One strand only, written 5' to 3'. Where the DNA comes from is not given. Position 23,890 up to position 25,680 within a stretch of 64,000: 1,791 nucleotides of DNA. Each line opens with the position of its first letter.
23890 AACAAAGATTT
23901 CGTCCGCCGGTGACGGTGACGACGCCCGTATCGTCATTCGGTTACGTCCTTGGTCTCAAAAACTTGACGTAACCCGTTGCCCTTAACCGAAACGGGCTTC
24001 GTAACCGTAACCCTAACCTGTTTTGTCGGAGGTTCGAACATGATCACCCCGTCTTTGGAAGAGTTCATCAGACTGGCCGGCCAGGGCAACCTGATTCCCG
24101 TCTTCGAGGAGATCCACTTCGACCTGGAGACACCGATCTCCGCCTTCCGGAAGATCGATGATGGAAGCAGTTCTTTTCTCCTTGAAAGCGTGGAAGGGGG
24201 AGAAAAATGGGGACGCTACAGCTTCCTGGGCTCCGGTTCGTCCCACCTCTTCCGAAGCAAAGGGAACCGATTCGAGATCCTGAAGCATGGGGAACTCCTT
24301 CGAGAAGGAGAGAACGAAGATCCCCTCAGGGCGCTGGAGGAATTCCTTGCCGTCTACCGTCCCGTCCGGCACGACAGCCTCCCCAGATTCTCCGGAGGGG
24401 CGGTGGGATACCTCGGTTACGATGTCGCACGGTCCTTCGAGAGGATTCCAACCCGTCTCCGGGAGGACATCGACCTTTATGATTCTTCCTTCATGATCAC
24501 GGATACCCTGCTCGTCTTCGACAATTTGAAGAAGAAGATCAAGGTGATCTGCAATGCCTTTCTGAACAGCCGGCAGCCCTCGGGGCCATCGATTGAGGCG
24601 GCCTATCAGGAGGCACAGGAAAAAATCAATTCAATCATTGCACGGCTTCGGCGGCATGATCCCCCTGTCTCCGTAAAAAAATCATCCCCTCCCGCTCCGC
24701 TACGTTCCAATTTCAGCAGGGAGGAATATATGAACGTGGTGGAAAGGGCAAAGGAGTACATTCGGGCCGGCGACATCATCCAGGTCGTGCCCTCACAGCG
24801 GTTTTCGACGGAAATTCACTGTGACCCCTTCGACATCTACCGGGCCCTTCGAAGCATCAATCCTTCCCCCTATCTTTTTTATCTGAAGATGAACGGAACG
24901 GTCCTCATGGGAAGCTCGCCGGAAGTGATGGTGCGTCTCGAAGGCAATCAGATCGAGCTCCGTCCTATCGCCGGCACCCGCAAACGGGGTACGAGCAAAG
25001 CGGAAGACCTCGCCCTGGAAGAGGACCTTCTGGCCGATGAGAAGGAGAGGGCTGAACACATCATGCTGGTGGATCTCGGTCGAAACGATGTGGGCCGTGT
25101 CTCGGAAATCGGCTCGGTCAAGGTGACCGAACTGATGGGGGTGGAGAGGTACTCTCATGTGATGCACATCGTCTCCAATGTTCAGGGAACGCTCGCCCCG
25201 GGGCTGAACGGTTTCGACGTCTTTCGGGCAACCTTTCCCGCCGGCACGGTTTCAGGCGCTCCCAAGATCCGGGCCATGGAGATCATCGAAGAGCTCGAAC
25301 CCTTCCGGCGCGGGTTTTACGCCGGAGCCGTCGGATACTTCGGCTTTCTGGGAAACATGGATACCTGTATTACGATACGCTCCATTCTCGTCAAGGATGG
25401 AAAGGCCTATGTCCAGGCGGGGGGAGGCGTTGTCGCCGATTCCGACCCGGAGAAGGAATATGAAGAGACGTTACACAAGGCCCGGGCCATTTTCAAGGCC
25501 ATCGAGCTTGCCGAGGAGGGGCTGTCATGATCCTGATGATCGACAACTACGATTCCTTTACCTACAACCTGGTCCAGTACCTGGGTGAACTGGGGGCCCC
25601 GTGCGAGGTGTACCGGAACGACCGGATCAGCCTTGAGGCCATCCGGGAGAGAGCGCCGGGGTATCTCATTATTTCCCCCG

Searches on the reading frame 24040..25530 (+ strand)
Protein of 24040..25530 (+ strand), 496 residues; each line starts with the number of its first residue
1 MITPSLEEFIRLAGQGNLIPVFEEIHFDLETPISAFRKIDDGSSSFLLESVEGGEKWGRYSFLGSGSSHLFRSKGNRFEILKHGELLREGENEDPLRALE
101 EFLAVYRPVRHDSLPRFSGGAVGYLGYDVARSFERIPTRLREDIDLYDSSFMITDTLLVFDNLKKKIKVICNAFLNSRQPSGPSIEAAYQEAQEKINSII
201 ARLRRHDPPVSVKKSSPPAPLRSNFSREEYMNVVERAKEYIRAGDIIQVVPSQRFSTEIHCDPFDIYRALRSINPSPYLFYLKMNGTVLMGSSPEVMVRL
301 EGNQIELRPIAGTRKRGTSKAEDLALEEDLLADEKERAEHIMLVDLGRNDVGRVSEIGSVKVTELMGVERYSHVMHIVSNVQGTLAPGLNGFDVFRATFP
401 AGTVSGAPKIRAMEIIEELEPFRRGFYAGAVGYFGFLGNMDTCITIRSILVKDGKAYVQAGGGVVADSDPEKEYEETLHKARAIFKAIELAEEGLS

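Call 9: search_protein_families(library=ncbifam, proteins=[window:24040-25530:+])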
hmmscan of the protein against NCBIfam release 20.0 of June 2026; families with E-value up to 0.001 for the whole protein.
window:24040-25530:+ (496 aa): 26 families (the best 25 are shown)
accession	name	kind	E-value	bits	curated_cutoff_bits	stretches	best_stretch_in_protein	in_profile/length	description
TIGR00564.1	trpE_most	equivalog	2.6e-176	587.1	517.7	1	28-489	2-455/455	anthranilate synthase component I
NF010086.0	PRK13571.1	equivalog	5.9e-165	549.6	693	1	3-492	8-501/510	anthranilate synthase component I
TIGR01820.1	TrpE-arch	equivalog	4.4e-146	487.7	512.05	1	32-489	1-449/449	anthranilate synthase component I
NF010079.0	PRK13564.1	equivalog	3.1e-114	382.6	471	1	94-492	125-515/521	anthranilate synthase component 1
NF010087.0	PRK13572.1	equivalog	2.3e-109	366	580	1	27-491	6-434/435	anthranilate synthase component I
NF004610.0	PRK05940.1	equivalog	1.3e-107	360.5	568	1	107-491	91-462/467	anthranilate synthase component I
NF010089.0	PRK13574.1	equivalog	1.9e-107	359.8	527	2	225-488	155-418/421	anthranilate synthase component I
TIGR01824.1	PabB-clade2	equivalog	3e-105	352.4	408.55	1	119-484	1-355/355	aminodeoxychorismate synthase, component I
TIGR00565.1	trpE_proteo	equivalog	3.2e-99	333.1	494.65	1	122-490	130-495/498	anthranilate synthase component I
NF006563.0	PRK09070.1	equivalog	8.3e-99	331.2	514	1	37-489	17-445/447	aminodeoxychorismate synthase component I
NF010082.0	PRK13567.1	equivalog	5.6e-90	302.3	576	1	48-485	27-464/468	anthranilate synthase component I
NF012009.0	PRK15465.1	equivalog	1.4e-88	297.4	622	1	89-489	73-452/453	aminodeoxychorismate synthase component 1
TIGR00553.1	pabB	equivalog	8.4e-88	294.7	328.4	1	193-484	38-329/329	aminodeoxychorismate synthase component I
NF010081.0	PRK13566.1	equivalog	8e-84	282.2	645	1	120-492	158-511/729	anthranilate synthase component I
NF005698.0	PRK07508.1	equivalog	2.3e-76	256.8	452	1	220-486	109-377/383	aminodeoxychorismate synthase component I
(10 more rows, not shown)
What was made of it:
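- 24040..25530 (+): trpE (anthranilate synthase component I), the first gene of trpE-G-D-C-B-A. TIGR00564 at 587 bits, above its cut-off (call 9).
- Checked: The one correction is that the trpE ATG is at 24040 (call 9).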

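Call 10: find_related_loci(query=window:24040-25530:+, collection=genome_contigs, flank=3000)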
Query window:24040-25530:+ (496 aa) in genome_contigs; peptide patterns used: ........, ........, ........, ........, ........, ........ (x = any residue, [..] = any of these).
600 stretches matched a pattern (row limit reached: there are more); 592 encode a relative of the query (tblastn E <= 1e-3); the best 80 are kept; 80 distinct loci.
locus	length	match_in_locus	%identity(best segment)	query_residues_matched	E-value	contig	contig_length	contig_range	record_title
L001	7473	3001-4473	72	1-495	0e+0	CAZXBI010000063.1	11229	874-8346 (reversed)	MAG TPA_asm: uncultured Syntrophorhabdus sp. isolate SRP302447_co4_432 genome assembly, contig: NODE_15586_length_11229_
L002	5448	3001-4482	63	1-495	0e+0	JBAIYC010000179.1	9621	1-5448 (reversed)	MAG: Nitrospirota bacterium isolate bin_6 c_000005635610, whole genome shotgun sequence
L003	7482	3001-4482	61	1-495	0e+0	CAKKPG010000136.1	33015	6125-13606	Nitrospiria bacterium isolate Hainich-H41-bin024-1 genome assembly, contig: H41-bin024_1_Hain_H41_01um_R1_1193_length_33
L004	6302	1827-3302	59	1-495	0e+0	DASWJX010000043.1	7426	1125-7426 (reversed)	MAG TPA_asm: Geopsychrobacteraceae bacterium isolate SMAG_U2907 k141_2621501, whole genome shotgun sequence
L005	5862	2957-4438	60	1-495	0e+0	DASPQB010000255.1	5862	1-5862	MAG TPA_asm: Nitrospirota bacterium isolate SMAG_U12188 k141_2851226, whole genome shotgun sequence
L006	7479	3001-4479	59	1-495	0e+0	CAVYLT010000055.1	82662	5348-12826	MAG: Nitrospirota bacterium isolate MFD01299.bin.2.211 genome assembly, contig: contig_35024, whole genome shotgun seque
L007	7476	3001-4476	59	1-495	0e+0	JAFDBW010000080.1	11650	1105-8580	MAG: Deltaproteobacteria bacterium isolate MB1D_Bin_7 MB1D_Bin_7_MB1D_0306_000000783598, whole genome shotgun sequence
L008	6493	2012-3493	59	1-495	0e+0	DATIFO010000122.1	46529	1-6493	MAG TPA_asm: Candidatus Methylomirabilis sp. isolate SMAG_U16397 k141_1409590, whole genome shotgun sequence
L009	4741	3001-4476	58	1-495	0e+0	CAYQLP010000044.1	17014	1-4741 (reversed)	MAG TPA_asm: uncultured Geobacteraceae bacterium isolate SRP294416_co1_182 genome assembly, contig: NODE_6816_length_170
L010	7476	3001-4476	60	1-495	0e+0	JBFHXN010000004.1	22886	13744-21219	MAG: Desulfuromonadales bacterium isolate Mix_sand09.2021.07.Z.58 k141_22078_length_22886_cov_11.2495, whole genome shot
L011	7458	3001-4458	59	4-495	0e+0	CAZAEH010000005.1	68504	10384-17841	MAG TPA_asm: uncultured Planctomycetia bacterium isolate binchicken_co117_58 genome assembly, contig: NODE_746_length_68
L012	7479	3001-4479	57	1-496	0e+0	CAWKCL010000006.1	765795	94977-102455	MAG: uncultured delta proteobacterium isolate MFD03899.bin.1.137 genome assembly, contig: contig_360, whole genome shotg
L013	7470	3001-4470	57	1-495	0e+0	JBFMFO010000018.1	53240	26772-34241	MAG: Thermodesulfobacteriota bacterium isolate MAG273 MAG273_18, whole genome shotgun sequence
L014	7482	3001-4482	57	4-495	0e+0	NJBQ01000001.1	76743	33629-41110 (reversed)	MAG: Candidatus Aerophobetes bacterium Ae_b3a 172, whole genome shotgun sequence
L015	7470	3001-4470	59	1-495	0e+0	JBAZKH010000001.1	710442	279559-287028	MAG: Candidatus Omnitrophota bacterium isolate SO_2017_LW4_139 scaffold_8_c1_LW137-91_2017, whole genome shotgun sequenc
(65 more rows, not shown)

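Call 18: find_encoding_contigs(protein=window:24040-25530:+, flank=3000, max_places=6)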
Protein window:24040-25530:+ (496 aa): no gene with exactly this product is on record in the collection.

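Call 19: find_related_loci(query=window:24040-25530:+, collection=metagenome_contigs, flank=4000)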
Query window:24040-25530:+ (496 aa) in metagenome_contigs; peptide patterns used: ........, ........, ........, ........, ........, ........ (x = any residue, [..] = any of these).
600 stretches matched a pattern (row limit reached: there are more); 594 encode a relative of the query (tblastn E <= 1e-3); the best 80 are kept; 80 distinct loci.
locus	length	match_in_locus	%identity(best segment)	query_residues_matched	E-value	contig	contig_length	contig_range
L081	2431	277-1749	80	1-495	0e+0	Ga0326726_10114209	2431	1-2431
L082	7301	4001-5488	82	1-496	0e+0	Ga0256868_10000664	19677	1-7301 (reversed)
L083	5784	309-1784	73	1-496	0e+0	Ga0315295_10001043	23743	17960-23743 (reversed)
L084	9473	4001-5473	73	1-495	0e+0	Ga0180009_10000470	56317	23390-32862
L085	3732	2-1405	72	24-495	0e+0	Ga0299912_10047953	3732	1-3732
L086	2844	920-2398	63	1-495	0e+0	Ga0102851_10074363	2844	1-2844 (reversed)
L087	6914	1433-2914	61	1-494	0e+0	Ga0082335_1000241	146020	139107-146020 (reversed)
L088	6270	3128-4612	62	1-495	0e+0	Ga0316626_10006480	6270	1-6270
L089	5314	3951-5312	69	1-432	0e+0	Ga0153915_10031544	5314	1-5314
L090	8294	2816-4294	61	1-494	0e+0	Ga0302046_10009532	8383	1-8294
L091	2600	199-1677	60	1-495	0e+0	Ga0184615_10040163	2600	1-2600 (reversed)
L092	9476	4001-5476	59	1-495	0e+0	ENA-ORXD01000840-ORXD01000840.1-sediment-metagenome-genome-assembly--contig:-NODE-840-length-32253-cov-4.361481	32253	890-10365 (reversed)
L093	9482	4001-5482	61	1-495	0e+0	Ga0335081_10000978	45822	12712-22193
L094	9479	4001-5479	59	1-495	0e+0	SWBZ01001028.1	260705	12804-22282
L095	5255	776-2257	58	1-495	0e+0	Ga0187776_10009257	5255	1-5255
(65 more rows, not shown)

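Call 35: find_homologous_proteins(query=window:24040-25530:+, max_evalue=1e-150)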
Query window:24040-25530:+ (496 aa): 6161 proteins with E <= 1e-150 among 8000 candidates; the best 120 are listed.
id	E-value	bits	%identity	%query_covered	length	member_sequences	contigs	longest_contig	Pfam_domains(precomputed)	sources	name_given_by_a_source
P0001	0.0e+0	1107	100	100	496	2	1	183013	PF04715.20,PF00425.25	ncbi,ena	-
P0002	1.4e-283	959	87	100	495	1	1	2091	PF04715.20,PF00425.25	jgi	jgi:anthranilate synthase component 1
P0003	3.3e-274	928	83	100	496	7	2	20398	PF04715.20,PF00425.25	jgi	jgi:anthranilate synthase component 1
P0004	6.6e-274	927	85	100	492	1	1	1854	PF04715.20,PF00425.25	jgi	jgi:anthranilate synthase component 1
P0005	1.7e-272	922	85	100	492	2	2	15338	PF04715.20,PF00425.25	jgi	jgi:anthranilate synthase component 1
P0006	1.4e-271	919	84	100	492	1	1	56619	PF04715.20,PF00425.25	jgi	jgi:anthranilate synthase component I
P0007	3.7e-270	915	83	100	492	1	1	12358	PF04715.20,PF00425.25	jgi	jgi:anthranilate synthase component 1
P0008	5.4e-270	914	83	100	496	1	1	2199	PF04715.20,PF00425.25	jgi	jgi:anthranilate synthase component 1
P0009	1.3e-269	913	83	100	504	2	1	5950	PF04715.20,PF00425.25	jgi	jgi:anthranilate synthase component I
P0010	1.4e-269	913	83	100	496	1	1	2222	PF04715.20,PF00425.25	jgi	jgi:anthranilate synthase component 1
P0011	2.6e-269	912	83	100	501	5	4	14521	PF04715.20,PF00425.25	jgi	jgi:anthranilate synthase component 1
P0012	2.7e-269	912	83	100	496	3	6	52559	PF04715.20,PF00425.25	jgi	jgi:anthranilate synthase component I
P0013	8.2e-269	910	82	100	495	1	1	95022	PF04715.20,PF00425.25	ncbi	-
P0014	1.0e-268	910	82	100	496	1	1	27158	PF04715.20,PF00425.25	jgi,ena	-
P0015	1.4e-268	909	83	100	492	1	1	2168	PF04715.20,PF00425.25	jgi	jgi:anthranilate synthase component I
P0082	2.2e-253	859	78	100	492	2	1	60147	PF04715.20,PF00425.25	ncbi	-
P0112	5.0e-238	809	74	100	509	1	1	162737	PF04715.20,PF00425.25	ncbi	-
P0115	1.7e-237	807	74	100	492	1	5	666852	PF04715.20,PF00425.25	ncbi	-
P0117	2.3e-237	807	73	100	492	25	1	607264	PF04715.20,PF00425.25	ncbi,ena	-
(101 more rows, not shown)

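Call 36: find_encoding_contigs(protein=P0001, flank=2500, max_places=2)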
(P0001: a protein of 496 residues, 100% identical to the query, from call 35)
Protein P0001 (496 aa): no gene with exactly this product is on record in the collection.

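Call 37: find_encoding_contigs(protein=P0006, flank=2500, max_places=1)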
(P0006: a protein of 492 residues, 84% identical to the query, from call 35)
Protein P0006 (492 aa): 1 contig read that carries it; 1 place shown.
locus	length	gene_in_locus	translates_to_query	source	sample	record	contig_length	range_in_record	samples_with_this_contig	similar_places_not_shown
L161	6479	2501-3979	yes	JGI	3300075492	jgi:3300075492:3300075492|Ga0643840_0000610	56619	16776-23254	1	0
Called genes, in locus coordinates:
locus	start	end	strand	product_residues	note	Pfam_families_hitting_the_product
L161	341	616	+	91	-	PF02604:PhdYeFM_antitox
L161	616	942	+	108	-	PF05016:ParE_toxin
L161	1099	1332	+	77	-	PF22180:RH3_dom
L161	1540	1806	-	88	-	-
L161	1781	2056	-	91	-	PF04365:BrnT_toxin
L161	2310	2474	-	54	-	-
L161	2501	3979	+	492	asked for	PF04715:, PF00425:Chorismate_bind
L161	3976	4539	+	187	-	PF00117:GATase, PF07722:Peptidase_C26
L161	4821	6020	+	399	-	PF02771:Acyl-CoA_dh_N, PF02770:Acyl-CoA_dh_M, PF00441:Acyl-CoA_dh_1, PF08028:Acyl-CoA_dh_2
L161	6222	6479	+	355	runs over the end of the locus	PF02885:Glycos_trans_3N, PF00591:Glycos_transf_3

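Call 38: find_encoding_contigs(protein=P0013, flank=2500, max_places=1)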
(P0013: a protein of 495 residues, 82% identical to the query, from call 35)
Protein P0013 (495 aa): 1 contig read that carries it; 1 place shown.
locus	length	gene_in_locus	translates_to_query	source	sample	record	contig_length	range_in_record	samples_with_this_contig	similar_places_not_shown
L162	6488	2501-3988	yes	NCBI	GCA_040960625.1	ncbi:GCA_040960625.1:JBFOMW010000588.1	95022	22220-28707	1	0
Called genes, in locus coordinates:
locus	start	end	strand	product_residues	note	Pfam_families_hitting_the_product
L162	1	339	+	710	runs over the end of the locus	-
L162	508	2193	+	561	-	PF00005:ABC_tran, PF02463:SMC_N (faint), PF13401:AAA_22 (faint), PF13476:AAA_23 (faint), PF00350:Dynamin_N (faint), PF13304:AAA_21 (faint), PF12848:ABC_tran_Xtn, PF00005:ABC_tran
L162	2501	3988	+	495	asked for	PF04715:, PF00425:Chorismate_bind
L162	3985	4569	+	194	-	PF00117:GATase, PF07722:Peptidase_C26 (weak)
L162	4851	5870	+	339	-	PF02885:Glycos_trans_3N, PF00591:Glycos_transf_3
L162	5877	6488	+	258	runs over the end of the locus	PF00218:IGPS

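Call 45: find_encoding_contigs(protein=P0082, flank=3000, max_places=1)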
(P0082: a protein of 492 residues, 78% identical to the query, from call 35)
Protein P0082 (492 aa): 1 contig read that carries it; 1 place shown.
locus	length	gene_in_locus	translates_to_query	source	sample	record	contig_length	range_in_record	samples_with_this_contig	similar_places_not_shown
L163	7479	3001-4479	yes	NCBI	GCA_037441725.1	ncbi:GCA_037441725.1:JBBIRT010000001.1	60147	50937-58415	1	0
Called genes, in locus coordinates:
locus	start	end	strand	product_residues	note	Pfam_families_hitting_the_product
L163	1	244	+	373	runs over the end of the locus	PF01264:Chorismate_synt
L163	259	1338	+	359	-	PF01817:CM_2, PF00800:PDT, PF01842:ACT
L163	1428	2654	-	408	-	PF07690:MFS_1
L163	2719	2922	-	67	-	-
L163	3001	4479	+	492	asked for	PF04715:, PF00425:Chorismate_bind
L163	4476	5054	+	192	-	PF00117:GATase, PF07722:Peptidase_C26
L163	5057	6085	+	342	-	PF02885:Glycos_trans_3N, PF00591:Glycos_transf_3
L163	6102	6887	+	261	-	PF00218:IGPS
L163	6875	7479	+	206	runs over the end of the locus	PF00697:PRAI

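Call 46: find_encoding_contigs(protein=P0112, flank=3000, max_places=1)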
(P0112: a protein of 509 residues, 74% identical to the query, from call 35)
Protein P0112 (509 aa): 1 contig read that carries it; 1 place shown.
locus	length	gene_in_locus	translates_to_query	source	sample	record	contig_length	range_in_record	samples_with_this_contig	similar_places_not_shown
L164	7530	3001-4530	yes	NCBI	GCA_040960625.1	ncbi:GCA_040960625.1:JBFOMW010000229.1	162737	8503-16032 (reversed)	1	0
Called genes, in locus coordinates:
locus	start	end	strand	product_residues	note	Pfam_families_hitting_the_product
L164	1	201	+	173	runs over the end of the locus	PF13238:AAA_18, PF13671:AAA_33 (weak), PF01202:SKI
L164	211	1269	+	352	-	PF01264:Chorismate_synt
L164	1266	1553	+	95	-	PF01817:CM_2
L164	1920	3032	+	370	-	PF02885:Glycos_trans_3N, PF00591:Glycos_transf_3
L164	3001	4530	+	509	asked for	PF04715:, PF00425:Chorismate_bind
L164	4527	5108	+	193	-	PF00117:GATase, PF07722:Peptidase_C26 (weak)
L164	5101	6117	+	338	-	PF02885:Glycos_trans_3N, PF00591:Glycos_transf_3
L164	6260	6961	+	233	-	PF00218:IGPS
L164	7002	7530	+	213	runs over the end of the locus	PF00697:PRAI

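Call 47: find_encoding_contigs(protein=P0115, flank=3000, max_places=1)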
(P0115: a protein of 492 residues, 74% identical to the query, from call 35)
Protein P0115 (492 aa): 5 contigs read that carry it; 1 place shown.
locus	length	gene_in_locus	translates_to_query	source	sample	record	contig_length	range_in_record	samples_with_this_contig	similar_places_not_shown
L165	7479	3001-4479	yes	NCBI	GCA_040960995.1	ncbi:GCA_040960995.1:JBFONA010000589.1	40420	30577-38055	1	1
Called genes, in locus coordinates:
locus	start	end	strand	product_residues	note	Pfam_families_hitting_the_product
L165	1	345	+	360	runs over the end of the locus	PF01264:Chorismate_synt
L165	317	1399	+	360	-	PF01817:CM_2, PF00800:PDT, PF01842:ACT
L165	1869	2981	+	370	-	PF02885:Glycos_trans_3N, PF00591:Glycos_transf_3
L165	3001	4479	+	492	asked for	PF04715:, PF00425:Chorismate_bind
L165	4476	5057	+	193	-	PF00117:GATase, PF07722:Peptidase_C26 (weak)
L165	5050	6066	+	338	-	PF02885:Glycos_trans_3N, PF00591:Glycos_transf_3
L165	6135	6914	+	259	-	PF00218:IGPS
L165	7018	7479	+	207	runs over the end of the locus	PF00697:PRAI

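Call 48: find_encoding_contigs(protein=P0117, flank=3000, max_places=1)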
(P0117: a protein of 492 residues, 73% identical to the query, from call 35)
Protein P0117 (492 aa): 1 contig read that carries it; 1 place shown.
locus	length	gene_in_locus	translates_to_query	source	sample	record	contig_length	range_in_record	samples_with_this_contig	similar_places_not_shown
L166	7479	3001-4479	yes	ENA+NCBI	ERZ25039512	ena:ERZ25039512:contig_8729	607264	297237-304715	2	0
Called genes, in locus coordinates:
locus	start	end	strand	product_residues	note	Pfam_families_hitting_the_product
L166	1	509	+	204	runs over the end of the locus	PF01202:SKI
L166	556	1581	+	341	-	PF01264:Chorismate_synt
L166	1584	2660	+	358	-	PF01817:CM_2, PF00800:PDT, PF01842:ACT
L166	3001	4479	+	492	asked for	PF04715:, PF00425:Chorismate_bind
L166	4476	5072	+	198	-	PF00117:GATase, PF07722:Peptidase_C26 (weak)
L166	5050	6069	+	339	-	PF02885:Glycos_trans_3N, PF00591:Glycos_transf_3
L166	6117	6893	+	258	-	PF00218:IGPS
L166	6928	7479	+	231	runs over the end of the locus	PF00697:PRAI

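Call 59: list_cluster_members(proteins=[P0001])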
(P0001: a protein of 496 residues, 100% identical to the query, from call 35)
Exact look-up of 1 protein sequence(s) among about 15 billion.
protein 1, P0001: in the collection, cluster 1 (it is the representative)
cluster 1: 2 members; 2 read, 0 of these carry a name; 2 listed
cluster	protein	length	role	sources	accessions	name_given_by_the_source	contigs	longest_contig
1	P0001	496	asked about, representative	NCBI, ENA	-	-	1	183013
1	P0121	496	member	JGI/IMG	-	-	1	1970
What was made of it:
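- Tried and rejected: Neither was on record, and the cluster members carry no names (calls 18, 36, 59).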

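Call 78: find_homologous_proteins(query=A3, max_evalue=1e-150)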
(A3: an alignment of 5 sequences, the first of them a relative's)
Query A3 (5 sequences) (493 aa, profile of the alignment): 7949 proteins with E <= 1e-150 among 8000 candidates; the best 120 are listed.
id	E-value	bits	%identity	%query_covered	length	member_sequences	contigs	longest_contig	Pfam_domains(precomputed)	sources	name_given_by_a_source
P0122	1.6e-270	916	57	99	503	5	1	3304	PF04715.20,PF00425.25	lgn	-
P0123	4.2e-265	898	100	100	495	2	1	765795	PF04715.20,PF00425.25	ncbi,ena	-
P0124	5.7e-261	884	54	99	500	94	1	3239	PF04715.20,PF00425.25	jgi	-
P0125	1.3e-260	883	55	99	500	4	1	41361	PF04715.20,PF00425.25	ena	-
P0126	1.4e-260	883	96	100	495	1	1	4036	PF04715.20,PF00425.25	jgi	jgi:anthranilate synthase component 1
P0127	6.9e-260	881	55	99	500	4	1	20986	PF04715.20,PF00425.25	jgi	jgi:anthranilate synthase component 1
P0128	8.0e-260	881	53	100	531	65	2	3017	PF04715.20,PF00425.25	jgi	jgi:anthranilate synthase component 1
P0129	1.5e-259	880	58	99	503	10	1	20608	PF04715.20,PF00425.25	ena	-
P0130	2.7e-259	879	55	99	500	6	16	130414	PF04715.20,PF00425.25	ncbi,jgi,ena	-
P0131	2.7e-259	879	58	99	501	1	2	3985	PF04715.20,PF00425.25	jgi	jgi:anthranilate synthase component 1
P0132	3.3e-259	879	58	99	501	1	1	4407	PF04715.20,PF00425.25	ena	-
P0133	4.9e-259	878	55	99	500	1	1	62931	PF04715.20,PF00425.25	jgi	-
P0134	1.8e-258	876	57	99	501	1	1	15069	PF04715.20,PF00425.25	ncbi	-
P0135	1.9e-258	876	54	99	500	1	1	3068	PF04715.20,PF00425.25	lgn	-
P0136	2.2e-258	876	55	99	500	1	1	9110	PF04715.20,PF00425.25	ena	-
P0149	5.8e-254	861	59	99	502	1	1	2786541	PF04715.20,PF00425.25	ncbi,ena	-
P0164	5.0e-252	855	58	100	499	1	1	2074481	PF04715.20,PF00425.25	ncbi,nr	ncbi:MAG: anthranilate synthase component I [Syntrophobacterales bacterium]|nr:MAG: anthranilate syn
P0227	8.0e-249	844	56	99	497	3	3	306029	PF04715.20,PF00425.25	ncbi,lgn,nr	ncbi:MAG: anthranilate synthase component I [Deltaproteobacteria bacterium]|nr:anthranilate synthase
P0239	2.0e-248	843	82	100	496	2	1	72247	PF04715.20,PF00425.25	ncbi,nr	ncbi:MAG: anthranilate synthase component I [Deltaproteobacteria bacterium]|nr:anthranilate synthase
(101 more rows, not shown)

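Call 80: find_encoding_contigs(protein=P0239, flank=1500, max_places=1)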
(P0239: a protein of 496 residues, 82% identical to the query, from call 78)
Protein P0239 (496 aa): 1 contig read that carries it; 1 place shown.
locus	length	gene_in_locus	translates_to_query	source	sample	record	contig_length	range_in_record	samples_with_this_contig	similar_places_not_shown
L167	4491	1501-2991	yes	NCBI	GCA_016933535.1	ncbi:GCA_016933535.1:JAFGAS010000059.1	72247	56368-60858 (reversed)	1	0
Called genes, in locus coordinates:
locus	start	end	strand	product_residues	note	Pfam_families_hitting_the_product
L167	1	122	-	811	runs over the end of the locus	-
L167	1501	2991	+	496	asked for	PF04715:, PF00425:Chorismate_bind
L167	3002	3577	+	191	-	PF00117:GATase, PF07722:Peptidase_C26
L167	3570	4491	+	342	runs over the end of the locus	PF02885:Glycos_trans_3N, PF00591:Glycos_transf_3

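Call 81: find_encoding_contigs(protein=P0149, flank=1500, max_places=1)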
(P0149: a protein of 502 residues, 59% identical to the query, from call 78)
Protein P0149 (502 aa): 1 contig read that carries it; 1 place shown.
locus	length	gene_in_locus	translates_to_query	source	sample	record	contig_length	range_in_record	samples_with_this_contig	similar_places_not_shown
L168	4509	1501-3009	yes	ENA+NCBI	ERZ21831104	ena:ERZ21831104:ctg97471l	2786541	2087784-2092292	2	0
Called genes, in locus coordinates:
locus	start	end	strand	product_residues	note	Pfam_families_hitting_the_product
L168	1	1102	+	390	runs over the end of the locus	-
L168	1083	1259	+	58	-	-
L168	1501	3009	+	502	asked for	PF04715:, PF00425:Chorismate_bind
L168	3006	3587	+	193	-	PF00117:GATase, PF07722:Peptidase_C26 (faint)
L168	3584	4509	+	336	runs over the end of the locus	PF02885:Glycos_trans_3N, PF00591:Glycos_transf_3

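Call 82: find_encoding_contigs(protein=P0164, flank=1500, max_places=1)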
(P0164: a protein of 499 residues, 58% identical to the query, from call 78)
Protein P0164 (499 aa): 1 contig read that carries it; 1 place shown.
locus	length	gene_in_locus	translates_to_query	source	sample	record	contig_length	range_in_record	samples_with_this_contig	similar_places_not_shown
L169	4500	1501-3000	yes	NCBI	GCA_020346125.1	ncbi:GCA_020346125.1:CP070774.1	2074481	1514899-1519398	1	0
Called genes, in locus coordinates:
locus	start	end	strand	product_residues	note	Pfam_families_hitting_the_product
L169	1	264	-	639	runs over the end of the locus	PF02730:AFOR_N, PF01314:AFOR_C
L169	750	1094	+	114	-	-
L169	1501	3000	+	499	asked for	PF04715:, PF00425:Chorismate_bind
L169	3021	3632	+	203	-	PF00117:GATase, PF07722:Peptidase_C26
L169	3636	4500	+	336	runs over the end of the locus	PF02885:Glycos_trans_3N, PF00591:Glycos_transf_3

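Call 83: find_encoding_contigs(protein=P0227, flank=1500, max_places=1)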
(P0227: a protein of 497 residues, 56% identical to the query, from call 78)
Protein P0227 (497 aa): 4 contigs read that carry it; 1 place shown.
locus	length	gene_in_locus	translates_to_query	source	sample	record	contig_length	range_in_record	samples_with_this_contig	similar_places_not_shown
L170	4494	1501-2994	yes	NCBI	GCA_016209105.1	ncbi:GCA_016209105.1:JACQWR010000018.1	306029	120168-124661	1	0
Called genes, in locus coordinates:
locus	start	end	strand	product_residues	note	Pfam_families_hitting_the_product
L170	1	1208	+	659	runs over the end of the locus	-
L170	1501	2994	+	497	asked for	PF04715:, PF00425:Chorismate_bind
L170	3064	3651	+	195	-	PF00117:GATase, PF07722:Peptidase_C26 (weak)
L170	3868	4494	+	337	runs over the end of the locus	PF02885:Glycos_trans_3N, PF00591:Glycos_transf_3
